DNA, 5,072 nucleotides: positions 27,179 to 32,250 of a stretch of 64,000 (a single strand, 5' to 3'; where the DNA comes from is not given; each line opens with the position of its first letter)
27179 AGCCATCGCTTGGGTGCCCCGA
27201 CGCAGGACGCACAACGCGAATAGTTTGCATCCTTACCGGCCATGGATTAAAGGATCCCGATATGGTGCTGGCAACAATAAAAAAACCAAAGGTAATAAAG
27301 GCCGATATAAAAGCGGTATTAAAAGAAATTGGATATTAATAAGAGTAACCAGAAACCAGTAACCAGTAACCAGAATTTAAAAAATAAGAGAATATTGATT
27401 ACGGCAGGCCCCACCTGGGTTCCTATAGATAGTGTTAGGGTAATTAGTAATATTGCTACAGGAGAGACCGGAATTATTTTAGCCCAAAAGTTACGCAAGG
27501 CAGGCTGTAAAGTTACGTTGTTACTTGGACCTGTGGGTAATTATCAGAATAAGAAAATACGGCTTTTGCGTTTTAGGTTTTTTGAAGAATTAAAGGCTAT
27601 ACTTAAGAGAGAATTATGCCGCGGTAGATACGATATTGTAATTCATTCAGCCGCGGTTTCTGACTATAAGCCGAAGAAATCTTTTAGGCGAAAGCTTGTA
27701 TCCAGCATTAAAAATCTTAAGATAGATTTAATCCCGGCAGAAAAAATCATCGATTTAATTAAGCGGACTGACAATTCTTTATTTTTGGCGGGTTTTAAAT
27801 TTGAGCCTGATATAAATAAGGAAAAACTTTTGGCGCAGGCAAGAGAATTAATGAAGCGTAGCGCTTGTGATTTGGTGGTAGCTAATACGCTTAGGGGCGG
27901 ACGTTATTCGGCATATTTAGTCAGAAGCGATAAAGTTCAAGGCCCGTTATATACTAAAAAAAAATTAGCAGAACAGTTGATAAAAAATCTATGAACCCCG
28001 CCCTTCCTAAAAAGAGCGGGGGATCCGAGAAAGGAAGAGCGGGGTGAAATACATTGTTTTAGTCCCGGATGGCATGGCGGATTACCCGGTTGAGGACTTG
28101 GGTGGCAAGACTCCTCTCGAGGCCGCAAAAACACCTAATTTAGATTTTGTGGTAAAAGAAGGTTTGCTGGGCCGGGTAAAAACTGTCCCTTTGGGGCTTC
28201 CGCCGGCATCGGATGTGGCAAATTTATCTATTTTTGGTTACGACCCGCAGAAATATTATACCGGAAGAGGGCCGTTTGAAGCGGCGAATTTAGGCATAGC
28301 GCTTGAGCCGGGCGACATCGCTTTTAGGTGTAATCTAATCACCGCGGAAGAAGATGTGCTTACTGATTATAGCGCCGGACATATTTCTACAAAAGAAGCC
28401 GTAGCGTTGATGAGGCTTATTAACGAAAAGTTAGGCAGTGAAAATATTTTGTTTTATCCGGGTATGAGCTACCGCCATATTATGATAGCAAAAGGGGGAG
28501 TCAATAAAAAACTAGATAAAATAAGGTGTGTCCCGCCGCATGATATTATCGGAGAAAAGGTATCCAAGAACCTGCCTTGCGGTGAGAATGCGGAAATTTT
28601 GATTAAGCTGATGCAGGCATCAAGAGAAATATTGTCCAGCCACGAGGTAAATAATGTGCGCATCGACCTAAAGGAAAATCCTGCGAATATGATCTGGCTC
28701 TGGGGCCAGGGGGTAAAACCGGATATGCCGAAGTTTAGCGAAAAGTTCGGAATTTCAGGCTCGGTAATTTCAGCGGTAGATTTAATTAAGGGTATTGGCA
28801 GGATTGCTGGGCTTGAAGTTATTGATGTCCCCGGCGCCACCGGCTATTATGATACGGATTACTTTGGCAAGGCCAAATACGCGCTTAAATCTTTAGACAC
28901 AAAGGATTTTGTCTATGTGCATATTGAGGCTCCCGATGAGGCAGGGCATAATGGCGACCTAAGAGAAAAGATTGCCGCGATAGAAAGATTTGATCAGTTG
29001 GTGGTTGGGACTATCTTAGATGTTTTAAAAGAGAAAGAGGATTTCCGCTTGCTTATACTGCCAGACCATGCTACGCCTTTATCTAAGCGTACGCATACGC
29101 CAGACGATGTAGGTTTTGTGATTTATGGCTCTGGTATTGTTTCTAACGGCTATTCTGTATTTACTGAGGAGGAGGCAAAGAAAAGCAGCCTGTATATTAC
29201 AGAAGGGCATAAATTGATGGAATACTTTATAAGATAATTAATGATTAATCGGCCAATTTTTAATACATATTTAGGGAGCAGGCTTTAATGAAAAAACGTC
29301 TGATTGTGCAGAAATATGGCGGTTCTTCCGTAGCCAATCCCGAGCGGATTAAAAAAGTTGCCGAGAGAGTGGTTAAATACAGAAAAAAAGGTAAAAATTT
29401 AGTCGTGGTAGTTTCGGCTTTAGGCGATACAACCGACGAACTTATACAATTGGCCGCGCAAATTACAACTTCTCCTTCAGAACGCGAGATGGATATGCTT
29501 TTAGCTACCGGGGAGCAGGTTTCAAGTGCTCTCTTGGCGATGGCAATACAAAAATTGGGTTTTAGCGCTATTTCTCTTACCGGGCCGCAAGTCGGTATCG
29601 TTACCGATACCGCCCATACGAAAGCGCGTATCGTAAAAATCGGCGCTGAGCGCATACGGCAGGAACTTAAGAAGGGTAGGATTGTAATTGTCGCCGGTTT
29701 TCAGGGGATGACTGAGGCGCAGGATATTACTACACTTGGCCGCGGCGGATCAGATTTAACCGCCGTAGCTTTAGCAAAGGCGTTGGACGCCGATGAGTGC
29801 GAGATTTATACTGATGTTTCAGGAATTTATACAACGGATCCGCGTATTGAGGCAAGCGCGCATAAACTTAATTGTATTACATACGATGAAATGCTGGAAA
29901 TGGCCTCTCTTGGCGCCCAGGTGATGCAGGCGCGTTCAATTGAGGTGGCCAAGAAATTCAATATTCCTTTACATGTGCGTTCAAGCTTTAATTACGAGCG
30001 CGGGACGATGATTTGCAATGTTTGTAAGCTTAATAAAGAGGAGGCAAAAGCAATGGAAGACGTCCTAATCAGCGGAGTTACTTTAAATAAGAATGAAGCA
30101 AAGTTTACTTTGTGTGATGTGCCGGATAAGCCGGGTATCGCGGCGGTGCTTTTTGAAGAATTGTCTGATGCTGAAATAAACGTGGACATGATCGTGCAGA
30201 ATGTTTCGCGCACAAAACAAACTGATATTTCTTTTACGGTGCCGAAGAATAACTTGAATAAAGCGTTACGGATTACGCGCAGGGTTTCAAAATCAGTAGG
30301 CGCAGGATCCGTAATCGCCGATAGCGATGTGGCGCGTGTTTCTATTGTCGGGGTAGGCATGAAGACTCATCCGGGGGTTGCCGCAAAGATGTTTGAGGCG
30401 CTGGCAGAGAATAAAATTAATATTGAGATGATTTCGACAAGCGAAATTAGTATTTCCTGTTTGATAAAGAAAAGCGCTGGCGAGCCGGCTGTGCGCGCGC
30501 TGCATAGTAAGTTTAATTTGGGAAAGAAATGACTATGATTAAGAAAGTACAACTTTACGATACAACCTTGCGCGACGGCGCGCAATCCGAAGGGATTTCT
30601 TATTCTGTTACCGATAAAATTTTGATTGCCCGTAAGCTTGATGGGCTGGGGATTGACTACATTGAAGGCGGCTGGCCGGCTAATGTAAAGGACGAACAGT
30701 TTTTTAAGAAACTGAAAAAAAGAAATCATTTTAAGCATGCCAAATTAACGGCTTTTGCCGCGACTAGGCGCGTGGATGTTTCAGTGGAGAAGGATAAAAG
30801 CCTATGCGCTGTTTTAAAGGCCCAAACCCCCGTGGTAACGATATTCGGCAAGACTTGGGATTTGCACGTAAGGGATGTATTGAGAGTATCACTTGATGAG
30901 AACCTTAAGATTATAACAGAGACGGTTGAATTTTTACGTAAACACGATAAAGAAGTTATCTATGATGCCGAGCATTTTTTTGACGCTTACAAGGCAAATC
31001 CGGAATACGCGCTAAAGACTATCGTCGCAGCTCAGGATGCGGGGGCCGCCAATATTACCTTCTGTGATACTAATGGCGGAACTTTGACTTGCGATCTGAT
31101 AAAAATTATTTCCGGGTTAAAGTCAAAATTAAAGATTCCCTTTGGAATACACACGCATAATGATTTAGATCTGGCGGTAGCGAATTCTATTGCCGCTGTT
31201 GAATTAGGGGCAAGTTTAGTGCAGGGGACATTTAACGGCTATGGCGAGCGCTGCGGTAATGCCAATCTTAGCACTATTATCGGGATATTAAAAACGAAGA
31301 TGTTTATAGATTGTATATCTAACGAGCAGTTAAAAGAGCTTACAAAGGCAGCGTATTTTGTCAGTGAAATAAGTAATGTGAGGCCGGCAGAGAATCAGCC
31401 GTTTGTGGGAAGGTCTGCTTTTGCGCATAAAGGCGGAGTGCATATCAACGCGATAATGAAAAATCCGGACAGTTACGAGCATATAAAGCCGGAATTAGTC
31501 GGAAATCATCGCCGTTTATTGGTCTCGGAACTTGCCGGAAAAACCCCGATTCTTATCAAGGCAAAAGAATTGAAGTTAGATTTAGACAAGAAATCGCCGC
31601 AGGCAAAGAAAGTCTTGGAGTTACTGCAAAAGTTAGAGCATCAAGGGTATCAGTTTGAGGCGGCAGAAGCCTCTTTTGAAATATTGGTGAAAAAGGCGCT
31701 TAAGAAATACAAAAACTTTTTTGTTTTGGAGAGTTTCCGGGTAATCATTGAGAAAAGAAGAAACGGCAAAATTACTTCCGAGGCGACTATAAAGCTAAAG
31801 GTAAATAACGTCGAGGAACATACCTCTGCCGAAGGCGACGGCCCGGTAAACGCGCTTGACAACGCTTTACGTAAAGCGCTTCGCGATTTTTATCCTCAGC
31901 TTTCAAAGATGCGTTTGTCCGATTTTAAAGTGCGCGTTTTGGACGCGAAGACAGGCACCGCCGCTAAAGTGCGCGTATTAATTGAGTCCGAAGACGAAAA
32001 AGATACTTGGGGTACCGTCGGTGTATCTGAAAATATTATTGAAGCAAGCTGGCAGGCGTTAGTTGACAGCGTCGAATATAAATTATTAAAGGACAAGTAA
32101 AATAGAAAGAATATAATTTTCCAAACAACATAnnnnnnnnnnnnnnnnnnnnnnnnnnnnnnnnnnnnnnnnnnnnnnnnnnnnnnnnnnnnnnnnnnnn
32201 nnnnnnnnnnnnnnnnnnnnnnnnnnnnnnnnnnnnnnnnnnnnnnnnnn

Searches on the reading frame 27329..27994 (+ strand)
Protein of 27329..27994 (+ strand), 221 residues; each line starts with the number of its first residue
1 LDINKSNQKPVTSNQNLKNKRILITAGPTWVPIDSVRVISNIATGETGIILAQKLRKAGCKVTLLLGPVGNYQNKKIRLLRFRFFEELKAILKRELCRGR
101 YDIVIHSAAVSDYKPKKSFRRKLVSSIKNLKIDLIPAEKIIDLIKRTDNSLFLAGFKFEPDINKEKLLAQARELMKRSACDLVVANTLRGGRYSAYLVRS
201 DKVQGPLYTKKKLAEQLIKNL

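Call 23: search_protein_families(library=ncbifam, proteins=[window:27329-27994:+], max_evalue=1e-10)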
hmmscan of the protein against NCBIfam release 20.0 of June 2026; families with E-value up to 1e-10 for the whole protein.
window:27329-27994:+ (221 aa): 4 families
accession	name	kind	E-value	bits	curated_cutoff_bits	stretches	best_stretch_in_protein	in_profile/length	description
TIGR00521.1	coaBC_dfp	equivalog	3e-41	141.8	219.7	1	3-220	170-390/392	bifunctional phosphopantothenoylcysteine decarboxylase/phosphopantothenate--cysteine ligase CoaBC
NF005231.0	PRK06732.1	equivalog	3.4e-32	112.1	265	2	21-126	2-107/229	phosphopantothenate--cysteine ligase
TIGR02114.1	coaB_strep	equivalog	1.4e-25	90.4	217.2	1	21-131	2-112/228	phosphopantothenate--cysteine ligase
NF007199.0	PRK09620.1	equivalog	1.5e-21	76.9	248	1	17-221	1-219/229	hypothetical protein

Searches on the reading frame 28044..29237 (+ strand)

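Call 23: search_protein_families(library=ncbifam, proteins=[window:28044-29237:+], max_evalue=1e-10)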
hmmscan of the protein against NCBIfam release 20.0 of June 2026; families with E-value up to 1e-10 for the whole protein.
window:28044-29237:+ (397 aa): 6 families
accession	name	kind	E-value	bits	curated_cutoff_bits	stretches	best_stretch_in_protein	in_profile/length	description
NF003242.0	PRK04200.1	equivalog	2.5e-171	569.9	426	1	1-396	1-393/395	cofactor-independent phosphoglycerate mutase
TIGR02535.1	hyp_Hser_kinase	hypoth_equivalog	1.8e-165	550.5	446.3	1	1-396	1-396/397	proposed homoserine kinase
TIGR00306.2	apgM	subfamily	2.4e-160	533.9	320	1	2-396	1-403/403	2,3-bisphosphoglycerate-independent phosphoglycerate mutase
NF003104.0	PRK04024.1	equivalog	1e-102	344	489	1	1-393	3-398/412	2,3-bisphosphoglycerate-independent phosphoglycerate mutase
NF038358.1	phophono_PhpG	equivalog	1.6e-68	231.4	545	2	181-396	203-416/417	CMP-5'-phosphonoformate--3-phosphoglycerate phosphonoformyl transferase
NF003160.0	PRK04135.1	equivalog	1.8e-60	204.7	468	1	2-395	17-391/403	2,3-bisphosphoglycerate-independent phosphoglycerate mutase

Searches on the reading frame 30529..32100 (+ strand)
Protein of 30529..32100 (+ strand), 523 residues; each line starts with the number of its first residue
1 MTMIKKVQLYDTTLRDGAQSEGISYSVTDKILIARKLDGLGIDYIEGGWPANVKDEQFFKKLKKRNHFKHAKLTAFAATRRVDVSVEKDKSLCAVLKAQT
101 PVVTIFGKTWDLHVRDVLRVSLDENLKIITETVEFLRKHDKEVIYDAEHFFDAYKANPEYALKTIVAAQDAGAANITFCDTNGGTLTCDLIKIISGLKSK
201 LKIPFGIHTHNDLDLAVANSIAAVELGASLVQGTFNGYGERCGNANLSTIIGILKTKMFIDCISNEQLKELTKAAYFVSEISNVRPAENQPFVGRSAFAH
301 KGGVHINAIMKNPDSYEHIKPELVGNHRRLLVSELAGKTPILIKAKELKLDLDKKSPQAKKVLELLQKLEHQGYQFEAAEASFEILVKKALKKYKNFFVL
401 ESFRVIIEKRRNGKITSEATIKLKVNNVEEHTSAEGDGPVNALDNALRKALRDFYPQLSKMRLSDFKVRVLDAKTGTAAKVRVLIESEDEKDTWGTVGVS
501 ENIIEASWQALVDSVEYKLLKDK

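Call 23: search_protein_families(library=ncbifam, proteins=[window:30529-32100:+], max_evalue=1e-10)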
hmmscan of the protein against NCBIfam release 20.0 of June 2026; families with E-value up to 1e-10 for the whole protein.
window:30529-32100:+ (523 aa): 17 families
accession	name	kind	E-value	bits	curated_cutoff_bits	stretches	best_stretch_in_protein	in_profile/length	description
TIGR00977.1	citramal_synth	equivalog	1.5e-226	752.8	450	1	6-522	1-520/526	citramalate synthase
NF002085.0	PRK00915.1-2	subfamily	5.3e-92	309.2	517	1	3-519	10-500/504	2-isopropylmalate synthase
NF002086.0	PRK00915.1-3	equivalog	5.7e-82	275.8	532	1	3-517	3-500/516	2-isopropylmalate synthase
NF002088.0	PRK00915.1-5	equivalog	1.8e-80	270.9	697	1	5-516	2-496/514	2-isopropylmalate synthase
TIGR00973.1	leuA_bact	equivalog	1.3e-76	258.1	598.7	1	6-515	1-493/494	2-isopropylmalate synthase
TIGR02090.1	LEU1_arch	subfamily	5.8e-74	249.4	484.75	1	7-377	1-355/363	isopropylmalate/citramalate/homocitrate synthases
NF002087.0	PRK00915.1-4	equivalog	1.2e-69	235.3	729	1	3-516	3-500/516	2-isopropylmalate synthase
NF002084.0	PRK00915.1-1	equivalog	2.7e-68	230.8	748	1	4-515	2-496/523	2-isopropylmalate synthase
TIGR02146.1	LysS_fung_arch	equivalog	8.4e-64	216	413.55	1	10-364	2-340/344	homocitrate synthase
NF041069.1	IPMS_Sufob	equivalog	8.1e-62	209.6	600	1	7-382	1-362/371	isopropylmalate synthase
TIGR02660.1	nifV_homocitr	equivalog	6.8e-59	200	462.9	1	7-368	2-347/365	homocitrate synthase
NF042433.1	CitmalDyn_Leptosp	equivalog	4.5e-44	150.9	950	1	5-498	6-490/514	(R)-citramalate synthase CimA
NF042434.1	IPMS_Lepto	equivalog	1.3e-38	132.9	500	1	5-339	4-341/374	2-isopropylmalate synthase LeuA2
NF002991.1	PRK03739.1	subfamily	4.5e-24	85.1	455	1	11-515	31-548/550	2-isopropylmalate synthase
NF006049.0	PRK08195.1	subfamily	8.7e-24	84.2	229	1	150-263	139-254/344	4-hyroxy-2-oxovalerate/4-hydroxy-2-oxopentanoic acid aldolase,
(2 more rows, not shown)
